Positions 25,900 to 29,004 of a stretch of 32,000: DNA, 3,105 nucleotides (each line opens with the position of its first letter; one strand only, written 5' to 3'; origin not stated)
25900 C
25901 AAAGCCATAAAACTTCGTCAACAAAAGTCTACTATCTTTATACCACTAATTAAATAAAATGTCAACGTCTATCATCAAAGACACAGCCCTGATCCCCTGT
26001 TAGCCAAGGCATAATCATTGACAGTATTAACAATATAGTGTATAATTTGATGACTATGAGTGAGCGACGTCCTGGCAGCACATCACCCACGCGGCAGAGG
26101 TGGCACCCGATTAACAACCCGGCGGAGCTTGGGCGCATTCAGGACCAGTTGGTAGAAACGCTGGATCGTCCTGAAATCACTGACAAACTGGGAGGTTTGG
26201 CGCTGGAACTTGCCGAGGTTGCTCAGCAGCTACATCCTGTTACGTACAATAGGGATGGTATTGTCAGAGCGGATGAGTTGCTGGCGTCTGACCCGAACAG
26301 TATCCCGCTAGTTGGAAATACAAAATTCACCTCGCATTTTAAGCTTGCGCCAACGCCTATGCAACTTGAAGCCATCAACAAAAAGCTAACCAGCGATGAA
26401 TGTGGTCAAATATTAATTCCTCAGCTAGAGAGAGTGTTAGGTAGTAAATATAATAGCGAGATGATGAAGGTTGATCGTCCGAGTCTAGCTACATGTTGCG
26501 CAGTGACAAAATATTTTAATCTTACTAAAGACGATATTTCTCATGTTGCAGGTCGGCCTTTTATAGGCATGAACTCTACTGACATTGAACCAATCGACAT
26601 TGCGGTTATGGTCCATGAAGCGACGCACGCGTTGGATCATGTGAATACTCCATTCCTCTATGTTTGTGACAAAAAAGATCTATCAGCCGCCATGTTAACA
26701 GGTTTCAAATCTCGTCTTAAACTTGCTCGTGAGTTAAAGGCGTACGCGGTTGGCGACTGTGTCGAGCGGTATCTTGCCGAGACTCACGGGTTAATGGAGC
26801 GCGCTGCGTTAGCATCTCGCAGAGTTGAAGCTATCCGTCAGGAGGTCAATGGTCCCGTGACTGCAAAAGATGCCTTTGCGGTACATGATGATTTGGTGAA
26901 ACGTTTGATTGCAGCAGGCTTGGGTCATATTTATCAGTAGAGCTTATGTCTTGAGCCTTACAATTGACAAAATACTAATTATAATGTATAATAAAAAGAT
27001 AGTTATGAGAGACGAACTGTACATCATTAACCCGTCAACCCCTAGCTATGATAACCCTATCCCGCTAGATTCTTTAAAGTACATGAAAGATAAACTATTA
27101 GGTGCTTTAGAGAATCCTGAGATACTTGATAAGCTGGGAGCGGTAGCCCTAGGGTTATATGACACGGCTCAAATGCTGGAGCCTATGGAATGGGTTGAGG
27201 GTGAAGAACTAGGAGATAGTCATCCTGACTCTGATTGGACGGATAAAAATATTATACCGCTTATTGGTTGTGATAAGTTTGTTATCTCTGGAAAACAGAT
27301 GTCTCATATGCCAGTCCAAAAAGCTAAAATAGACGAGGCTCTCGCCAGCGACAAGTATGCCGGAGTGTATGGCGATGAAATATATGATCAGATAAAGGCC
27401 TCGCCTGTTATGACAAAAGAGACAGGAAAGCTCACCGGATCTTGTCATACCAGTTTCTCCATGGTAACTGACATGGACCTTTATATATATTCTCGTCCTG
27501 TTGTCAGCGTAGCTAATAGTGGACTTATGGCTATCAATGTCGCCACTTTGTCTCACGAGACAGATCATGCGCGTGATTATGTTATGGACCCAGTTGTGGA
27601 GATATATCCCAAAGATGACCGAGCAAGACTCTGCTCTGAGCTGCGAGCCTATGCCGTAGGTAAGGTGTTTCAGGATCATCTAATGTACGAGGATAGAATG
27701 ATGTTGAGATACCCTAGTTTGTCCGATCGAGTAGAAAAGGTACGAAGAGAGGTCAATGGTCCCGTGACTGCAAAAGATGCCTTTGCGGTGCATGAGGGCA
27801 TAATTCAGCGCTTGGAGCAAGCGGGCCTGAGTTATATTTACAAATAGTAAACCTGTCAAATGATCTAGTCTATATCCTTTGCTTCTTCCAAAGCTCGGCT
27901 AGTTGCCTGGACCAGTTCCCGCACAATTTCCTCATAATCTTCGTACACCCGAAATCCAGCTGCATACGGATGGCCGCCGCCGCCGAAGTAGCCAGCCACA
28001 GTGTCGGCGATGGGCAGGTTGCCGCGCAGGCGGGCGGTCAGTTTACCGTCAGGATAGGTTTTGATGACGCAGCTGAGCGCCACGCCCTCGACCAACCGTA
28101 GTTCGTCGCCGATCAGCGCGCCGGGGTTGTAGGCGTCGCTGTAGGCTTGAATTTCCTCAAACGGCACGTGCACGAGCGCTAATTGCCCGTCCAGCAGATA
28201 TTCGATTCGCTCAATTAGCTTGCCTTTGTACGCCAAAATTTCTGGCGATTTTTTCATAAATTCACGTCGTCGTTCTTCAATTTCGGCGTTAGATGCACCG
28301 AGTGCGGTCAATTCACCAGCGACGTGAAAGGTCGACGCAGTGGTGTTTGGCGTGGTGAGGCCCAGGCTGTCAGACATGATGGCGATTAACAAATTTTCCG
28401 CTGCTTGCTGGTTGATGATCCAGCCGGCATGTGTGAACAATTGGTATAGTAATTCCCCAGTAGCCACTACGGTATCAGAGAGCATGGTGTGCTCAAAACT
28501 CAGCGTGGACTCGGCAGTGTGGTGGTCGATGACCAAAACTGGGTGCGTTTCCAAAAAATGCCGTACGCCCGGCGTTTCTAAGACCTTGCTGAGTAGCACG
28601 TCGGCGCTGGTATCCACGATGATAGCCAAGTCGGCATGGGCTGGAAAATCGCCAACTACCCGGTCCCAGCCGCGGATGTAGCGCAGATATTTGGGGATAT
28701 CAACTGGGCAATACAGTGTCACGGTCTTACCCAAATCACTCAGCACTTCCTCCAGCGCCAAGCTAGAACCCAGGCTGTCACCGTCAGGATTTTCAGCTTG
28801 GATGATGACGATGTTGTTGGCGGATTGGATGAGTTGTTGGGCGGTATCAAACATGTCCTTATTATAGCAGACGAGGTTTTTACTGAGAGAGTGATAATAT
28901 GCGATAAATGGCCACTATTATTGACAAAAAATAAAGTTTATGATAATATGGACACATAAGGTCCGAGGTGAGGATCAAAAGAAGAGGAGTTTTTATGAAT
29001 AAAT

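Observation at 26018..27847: Tandem pair of highly diverged HExxH (zincin-like) paralogs, each under its own perfect consensus promoter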

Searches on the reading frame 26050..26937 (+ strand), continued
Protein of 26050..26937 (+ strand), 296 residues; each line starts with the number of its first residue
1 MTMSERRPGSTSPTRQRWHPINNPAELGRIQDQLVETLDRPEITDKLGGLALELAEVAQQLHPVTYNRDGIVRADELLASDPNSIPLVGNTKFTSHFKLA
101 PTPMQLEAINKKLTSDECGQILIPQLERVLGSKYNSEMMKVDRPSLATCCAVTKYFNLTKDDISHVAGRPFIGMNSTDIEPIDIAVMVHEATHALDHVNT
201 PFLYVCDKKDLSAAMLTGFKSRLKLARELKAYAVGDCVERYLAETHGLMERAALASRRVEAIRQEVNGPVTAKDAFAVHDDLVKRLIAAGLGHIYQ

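Call 44: fold_search(model_id=the predicted structure, library=pdb)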
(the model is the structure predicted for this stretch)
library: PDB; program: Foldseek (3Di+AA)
matches with E <= 10: 27; with E <= 0.001: 0
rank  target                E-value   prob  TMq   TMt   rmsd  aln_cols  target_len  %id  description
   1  9fux_A                2.0e+00  0.02  0.13  0.05  21.2       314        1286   10  Cryo-EM structure of the Nipah virus polymerase (L) bound to the tetrameric phosphoprotein (P) (released 2025-01-08)
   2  6u5o_L                2.0e+00  0.02  0.12  0.04  21.2       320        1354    8  Structure of the Human Metapneumovirus Polymerase bound to the phosphoprotein tetramer (released 2019-09-25)
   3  2oct_B                3.3e+00  0.05  0.07  0.18  17.1        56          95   16  Stefin B (Cystatin B) tetramer (released 2007-04-03)
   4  1osb_C                3.6e+00  0.01  0.09  0.11  18.6       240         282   10  Conjugative Relaxase TrwC in complex with OriT Dna. Metal-free structure. (released 2003-11-25)
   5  6ujy_B                4.0e+00  0.03  0.09  0.08  14.2        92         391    8  HIV-1 wild-type reverse transcriptase-DNA complex with (-)-3TC-TP (released 2019-12-25)
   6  9ir3_A                4.5e+00  0.01  0.12  0.04  21.0       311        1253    9  Cryo-EM structure of Nipah virus L-P polymerase complex (released 2024-12-11)
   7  1jkh_B                5.2e+00  0.03  0.10  0.08  15.3        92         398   10  CRYSTAL STRUCTURE OF Y181C MUTANT HIV-1 REVERSE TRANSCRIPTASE IN COMPLEX WITH DMP-266(EFAVIRENZ) (released 2001-10-03)
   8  8sts_B                5.2e+00  0.03  0.10  0.08  14.6        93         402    9  Crystal Structure of HIV-1 Reverse Transcriptase (Y181C, V106A) varient in Complex with 5-(2-(2-(2,4-dioxo-3,4-dihydro (released 2023-11-29)
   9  1lwf_B                5.2e+00  0.02  0.09  0.07  15.7        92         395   12  CRYSTAL STRUCTURE OF A MUTANT HIV-1 REVERSE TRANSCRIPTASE (RTMQ+M184V: M41L/D67N/K70R/M184V/T215Y) IN COMPLEX WITH NEV (released 2002-10-30)
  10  8fpj_A                5.2e+00  0.01  0.11  0.05  21.8       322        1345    9  Co-structure of the Human Metapneunomovirus RNA-dependent RNA polymerase with MRK-1 (released 2023-06-14)
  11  9knz_A                5.5e+00  0.01  0.12  0.05  22.4       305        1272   10  ERDRP-0519-bound Nipah virus L-P complex (released 2025-07-16)
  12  1u00_A                6.1e+00  0.01  0.12  0.14  17.1       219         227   12  HscA substrate binding domain complexed with the IscU recognition peptide ELPPVKIHC (released 2004-10-05)
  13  2oct_A                6.4e+00  0.02  0.06  0.17  12.9        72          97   15  Stefin B (Cystatin B) tetramer (released 2007-04-03)
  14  5ai6                  7.5e+00  0.03  0.07  0.04  20.8        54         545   18  ligand complex structure of soluble epoxide hydrolase (released 2015-05-13)
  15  6ujx_B                7.5e+00  0.02  0.10  0.08  14.8        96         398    7  HIV-1 wild-type reverse transcriptase-DNA complex with (-)-FTC-TP (released 2019-12-25)
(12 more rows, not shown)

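Call 47: fold_search(model_id=the predicted structure, library=viral)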
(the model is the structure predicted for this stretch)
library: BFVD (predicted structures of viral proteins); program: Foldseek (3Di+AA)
matches with E <= 10: 69; with E <= 0.001: 0
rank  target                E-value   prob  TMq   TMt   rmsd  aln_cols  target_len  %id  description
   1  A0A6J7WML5            3.7e-01  0.10  0.14  0.19  16.3       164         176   11  Uncharacterized protein [uncultured Caudovirales phage]
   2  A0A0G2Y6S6            1.1e+00  0.02  0.08  0.05  20.4       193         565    7  Lipoxygenase [Acanthamoeba polyphaga mimivirus]
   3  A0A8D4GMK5            1.6e+00  0.10  0.17  0.09  10.1       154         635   13  (no name in the UniProt tables at hand)
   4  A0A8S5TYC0            2.0e+00  0.13  0.11  0.07   4.8        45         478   13  Uncharacterized protein [Myoviridae sp. ctPkm1]
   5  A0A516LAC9            2.5e+00  0.01  0.08  0.11  29.0       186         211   15  (no name in the UniProt tables at hand)
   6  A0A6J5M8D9            2.6e+00  0.03  0.09  0.21  12.9       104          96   13  Uncharacterized protein [uncultured Caudovirales phage]
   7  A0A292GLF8            3.0e+00  0.09  0.22  0.35  12.2       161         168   12  (no name in the UniProt tables at hand)
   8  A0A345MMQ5            3.3e+00  0.02  0.12  0.14  16.9       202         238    8  (no name in the UniProt tables at hand)
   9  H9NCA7                3.5e+00  0.03  0.13  0.18  15.6       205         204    9  (no name in the UniProt tables at hand)
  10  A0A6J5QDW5            3.7e+00  0.13  0.20  0.41   7.9       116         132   14  SprT-like [uncultured Caudovirales phage]
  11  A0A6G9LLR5            3.7e+00  0.08  0.09  0.13   8.1        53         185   17  Uncharacterized protein [Enterococcus phage vipetofem]
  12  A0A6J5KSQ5            3.7e+00  0.02  0.09  0.15  15.8        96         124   14  Uncharacterized protein [uncultured Caudovirales phage]
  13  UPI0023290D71         3.7e+00  0.02  0.10  0.15  14.1       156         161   11  (no name look-up for this kind of identifier)
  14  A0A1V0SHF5            3.7e+00  0.02  0.06  0.08  15.5        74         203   15  HNH endonuclease [Klosneuvirus KNV1]
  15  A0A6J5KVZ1            3.9e+00  0.07  0.21  0.34  15.8       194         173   14  Uncharacterized protein [uncultured Caudovirales phage]
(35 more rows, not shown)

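Call 54: find_encoding_contigs(protein=P0108, flank=6000, max_places=2)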
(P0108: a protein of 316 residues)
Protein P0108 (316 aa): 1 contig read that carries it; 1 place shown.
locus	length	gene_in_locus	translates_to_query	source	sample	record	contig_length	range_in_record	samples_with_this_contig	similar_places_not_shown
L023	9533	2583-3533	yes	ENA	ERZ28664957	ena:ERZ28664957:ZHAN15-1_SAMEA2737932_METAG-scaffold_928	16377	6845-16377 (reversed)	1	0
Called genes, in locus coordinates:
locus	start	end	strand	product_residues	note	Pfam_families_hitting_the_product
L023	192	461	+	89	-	-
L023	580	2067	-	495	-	-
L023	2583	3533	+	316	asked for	-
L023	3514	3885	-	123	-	PF00072:Response_reg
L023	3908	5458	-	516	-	PF00512:HisKA, PF02518:HATPase_c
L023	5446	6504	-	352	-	PF11258:DUF3048, PF17479:DUF3048_C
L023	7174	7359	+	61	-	-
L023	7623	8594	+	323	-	-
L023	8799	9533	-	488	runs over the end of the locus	PF00749:tRNA-synt_1c, PF19269:Anticodon_2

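Call 55: find_encoding_contigs(protein=P0121, flank=6000, max_places=2)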
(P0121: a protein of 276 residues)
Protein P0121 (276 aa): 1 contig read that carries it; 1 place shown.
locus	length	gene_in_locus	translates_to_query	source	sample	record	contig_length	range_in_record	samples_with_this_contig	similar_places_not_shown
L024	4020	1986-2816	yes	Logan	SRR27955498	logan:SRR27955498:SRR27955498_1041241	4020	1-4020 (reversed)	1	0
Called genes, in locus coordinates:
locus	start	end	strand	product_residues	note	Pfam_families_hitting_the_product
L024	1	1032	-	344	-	?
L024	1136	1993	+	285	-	-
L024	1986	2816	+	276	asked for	-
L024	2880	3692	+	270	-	-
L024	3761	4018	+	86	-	?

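Call 56: find_encoding_contigs(protein=P0140, flank=6000, max_places=2)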
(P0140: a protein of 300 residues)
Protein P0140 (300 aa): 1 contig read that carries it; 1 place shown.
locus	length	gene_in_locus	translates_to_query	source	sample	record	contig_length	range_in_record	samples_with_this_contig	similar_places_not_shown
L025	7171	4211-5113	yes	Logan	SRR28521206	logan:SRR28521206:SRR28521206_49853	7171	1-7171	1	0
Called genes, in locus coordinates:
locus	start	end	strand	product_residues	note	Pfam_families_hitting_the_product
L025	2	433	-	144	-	?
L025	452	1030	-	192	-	PF00561:Abhydrolase_1, PF03096:Ndr, PF12146:Hydrolase_4, PF12697:Abhydrolase_6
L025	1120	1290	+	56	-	-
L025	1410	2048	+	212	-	-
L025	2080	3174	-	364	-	-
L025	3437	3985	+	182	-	PF00583:Acetyltransf_1, PF13527:Acetyltransf_9 (weak), PF13673:Acetyltransf_10, PF13508:Acetyltransf_7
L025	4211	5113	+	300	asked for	-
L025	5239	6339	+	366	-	-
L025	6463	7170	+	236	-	?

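Call 77: search_dna_similar(query=window:26056-26937:+, collection=phages, mode=protein, max_evalue=0.01)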
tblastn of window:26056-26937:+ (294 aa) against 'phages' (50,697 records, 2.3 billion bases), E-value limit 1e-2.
No match.

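Call 78: search_dna_similar(query=window:26056-26937:+, collection=plasmids, mode=protein, max_evalue=0.01)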
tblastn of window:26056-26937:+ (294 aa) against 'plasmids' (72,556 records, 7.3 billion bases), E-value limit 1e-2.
No match.

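Call 79: find_related_loci(query=A1, collection=viral_contigs, flank=6000)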
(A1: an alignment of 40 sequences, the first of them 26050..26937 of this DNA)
Query A1 (296 aa) in viral_contigs; peptide patterns used: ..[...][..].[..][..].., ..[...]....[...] (x = any residue, [..] = any of these).
51 stretches matched a pattern, but none encodes a relative of the query by tblastn (E <= 1e-3).

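Call 91: find_encoding_contigs(protein=P0069, flank=6000, max_places=3)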
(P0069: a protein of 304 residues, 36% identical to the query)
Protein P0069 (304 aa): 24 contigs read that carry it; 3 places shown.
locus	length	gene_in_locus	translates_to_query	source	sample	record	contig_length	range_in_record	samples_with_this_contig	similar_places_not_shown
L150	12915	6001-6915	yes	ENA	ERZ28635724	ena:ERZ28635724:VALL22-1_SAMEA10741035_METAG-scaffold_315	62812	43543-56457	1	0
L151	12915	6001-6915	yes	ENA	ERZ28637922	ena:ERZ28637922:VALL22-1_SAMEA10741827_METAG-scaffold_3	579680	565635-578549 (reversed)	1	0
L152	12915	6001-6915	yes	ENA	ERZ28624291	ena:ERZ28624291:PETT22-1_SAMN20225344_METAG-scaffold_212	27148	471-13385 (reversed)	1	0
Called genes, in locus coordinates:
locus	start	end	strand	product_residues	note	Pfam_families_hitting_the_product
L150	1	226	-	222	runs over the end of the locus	PF00072:Response_reg, PF00486:Trans_reg_C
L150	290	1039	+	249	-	PF02463:SMC_N, PF00005:ABC_tran, PF13304:AAA_21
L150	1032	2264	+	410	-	PF12698:ABC2_membrane_3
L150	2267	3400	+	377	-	PF01594:AI-2E_transport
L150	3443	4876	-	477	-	PF01406:tRNA-synt_1e, PF09334:tRNA-synt_1g (faint), PF23493:CysS_C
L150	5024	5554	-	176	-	-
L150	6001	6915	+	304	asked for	-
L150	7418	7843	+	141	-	-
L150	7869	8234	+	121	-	-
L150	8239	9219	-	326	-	PF01368:DHH, PF02272:DHHA1 (faint)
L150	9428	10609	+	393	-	PF18911:PKD_4, PF00801:PKD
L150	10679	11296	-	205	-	PF21176:RecR_HhH, PF01751:Toprim, PF13662:Toprim_4, PF21175:RecR_C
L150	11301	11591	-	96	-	PF02575:YbaB_DNA_bd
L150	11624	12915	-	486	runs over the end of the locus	PF13231:PMT_2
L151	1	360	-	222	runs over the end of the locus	PF00072:Response_reg, PF00486:Trans_reg_C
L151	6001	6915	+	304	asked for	-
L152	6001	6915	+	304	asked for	-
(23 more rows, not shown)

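Call 101: search_solved_structures(query=A2, max_evalue=10, show_alignments=4)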
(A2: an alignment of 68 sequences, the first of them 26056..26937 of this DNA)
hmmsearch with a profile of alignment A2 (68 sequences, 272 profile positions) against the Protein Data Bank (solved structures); distinct sequences matched with E-value up to 10: 24.
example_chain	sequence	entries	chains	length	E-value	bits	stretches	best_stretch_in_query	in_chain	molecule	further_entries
3k3q_B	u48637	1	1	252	0.9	12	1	112-184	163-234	Botulinum neurotoxin type A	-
1e1h_A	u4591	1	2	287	0.96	11.9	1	112-184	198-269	BOTULINUM NEUROTOXIN TYPE A LIGHT CHAIN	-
1c7k_A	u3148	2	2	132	1.3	11.5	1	148-181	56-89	ZINC ENDOPROTEASE | ZINC PROTEASE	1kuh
4hx3_A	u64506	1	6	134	1.3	11.5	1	148-181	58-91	Extracellular small neutral protease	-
4wlq_B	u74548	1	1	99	1.3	11.4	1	16-44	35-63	Proteasomal ubiquitin receptor ADRM1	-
4wlr_B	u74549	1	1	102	1.4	11.4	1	16-44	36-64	Proteasomal ubiquitin receptor ADRM1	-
2g7k_A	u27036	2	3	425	1.8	11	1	112-184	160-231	Botulinum neurotoxin type A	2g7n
2g7p_A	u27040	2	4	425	1.8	11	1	112-184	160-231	Botulinum neurotoxin type A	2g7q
3ds9_A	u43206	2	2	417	2.1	10.8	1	112-184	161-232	Botulinum neurotoxin type A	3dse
7kyf_C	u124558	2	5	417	2.1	10.8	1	112-184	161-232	Bont/A1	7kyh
2ise_A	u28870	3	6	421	2.1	10.8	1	112-184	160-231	Neurotoxin BoNT/A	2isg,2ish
7ky2_A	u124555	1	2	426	2.1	10.8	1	112-184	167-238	Bont/A1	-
3bok_A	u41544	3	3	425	2.1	10.8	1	112-184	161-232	Neurotoxin A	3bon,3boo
3nf3_A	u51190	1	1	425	2.1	10.8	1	112-184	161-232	BoNT/A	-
7l6v_A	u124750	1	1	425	2.1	10.8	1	112-184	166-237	BoNT/A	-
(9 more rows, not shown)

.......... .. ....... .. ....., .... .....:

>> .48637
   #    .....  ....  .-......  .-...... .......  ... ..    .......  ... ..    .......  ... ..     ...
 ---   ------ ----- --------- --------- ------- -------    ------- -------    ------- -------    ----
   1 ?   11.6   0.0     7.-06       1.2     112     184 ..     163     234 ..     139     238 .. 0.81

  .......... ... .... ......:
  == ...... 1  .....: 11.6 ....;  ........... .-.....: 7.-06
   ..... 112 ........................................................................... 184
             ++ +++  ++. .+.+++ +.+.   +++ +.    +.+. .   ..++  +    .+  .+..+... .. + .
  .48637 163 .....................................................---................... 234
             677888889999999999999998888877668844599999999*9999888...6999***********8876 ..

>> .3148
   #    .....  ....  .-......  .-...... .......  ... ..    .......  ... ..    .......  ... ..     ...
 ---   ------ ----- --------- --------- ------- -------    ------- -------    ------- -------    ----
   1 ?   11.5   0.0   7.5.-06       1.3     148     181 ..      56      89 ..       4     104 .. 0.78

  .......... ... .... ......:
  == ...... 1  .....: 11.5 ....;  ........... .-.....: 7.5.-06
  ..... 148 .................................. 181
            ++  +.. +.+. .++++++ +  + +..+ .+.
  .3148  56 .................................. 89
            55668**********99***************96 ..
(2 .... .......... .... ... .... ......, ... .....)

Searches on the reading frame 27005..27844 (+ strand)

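Call 7: search_protein_families(library=pfam, proteins=[window:27005-27844:+], max_evalue=1)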
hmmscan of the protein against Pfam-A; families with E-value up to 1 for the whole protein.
window:27005-27844:+ (280 aa): 0 families

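Call 11: search_protein_families(library=ncbifam, proteins=[window:27005-27844:+], max_evalue=1)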
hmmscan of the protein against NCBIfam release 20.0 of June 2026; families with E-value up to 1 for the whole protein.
window:27005-27844:+ (280 aa): 0 families

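Call 12: search_protein_families(library=phrogs, proteins=[window:27005-27844:+], max_evalue=1)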
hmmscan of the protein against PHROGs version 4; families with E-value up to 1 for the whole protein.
window:27005-27844:+ (280 aa): 1 family
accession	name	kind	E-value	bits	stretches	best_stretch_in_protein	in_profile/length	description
phrog_11186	-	unknown function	0.084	13.3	1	159-221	12-69/302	-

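Call 27: search_protein_families(library=padloc, proteins=[window:27005-27844:+], max_evalue=1)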
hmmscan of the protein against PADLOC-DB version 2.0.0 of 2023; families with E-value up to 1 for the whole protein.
window:27005-27844:+ (280 aa): 0 families

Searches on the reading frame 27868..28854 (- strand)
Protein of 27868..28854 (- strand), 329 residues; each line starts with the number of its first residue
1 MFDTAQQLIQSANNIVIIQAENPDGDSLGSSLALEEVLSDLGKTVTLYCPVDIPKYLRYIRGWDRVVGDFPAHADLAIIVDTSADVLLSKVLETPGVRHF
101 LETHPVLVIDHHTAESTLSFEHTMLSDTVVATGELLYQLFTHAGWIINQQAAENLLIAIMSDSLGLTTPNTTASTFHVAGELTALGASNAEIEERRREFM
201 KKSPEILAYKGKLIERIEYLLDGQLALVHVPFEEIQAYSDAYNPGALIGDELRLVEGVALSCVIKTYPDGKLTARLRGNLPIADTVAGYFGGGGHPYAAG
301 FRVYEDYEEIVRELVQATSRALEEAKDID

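Call 23: search_protein_families(library=pfam, proteins=[window:27868-28854:-], max_evalue=0.001)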
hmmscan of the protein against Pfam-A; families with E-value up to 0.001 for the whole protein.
window:27868-28854:- (329 aa): 2 families
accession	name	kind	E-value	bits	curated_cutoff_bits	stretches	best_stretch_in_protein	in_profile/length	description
PF01368.27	DHH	-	4.8e-12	46.7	28.1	1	14-159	1-125/125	DHH family, N-terminal domain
PF02272.25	DHHA1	-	4.6e-05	24.2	25.9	1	250-319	23-97/102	DHHA1 domain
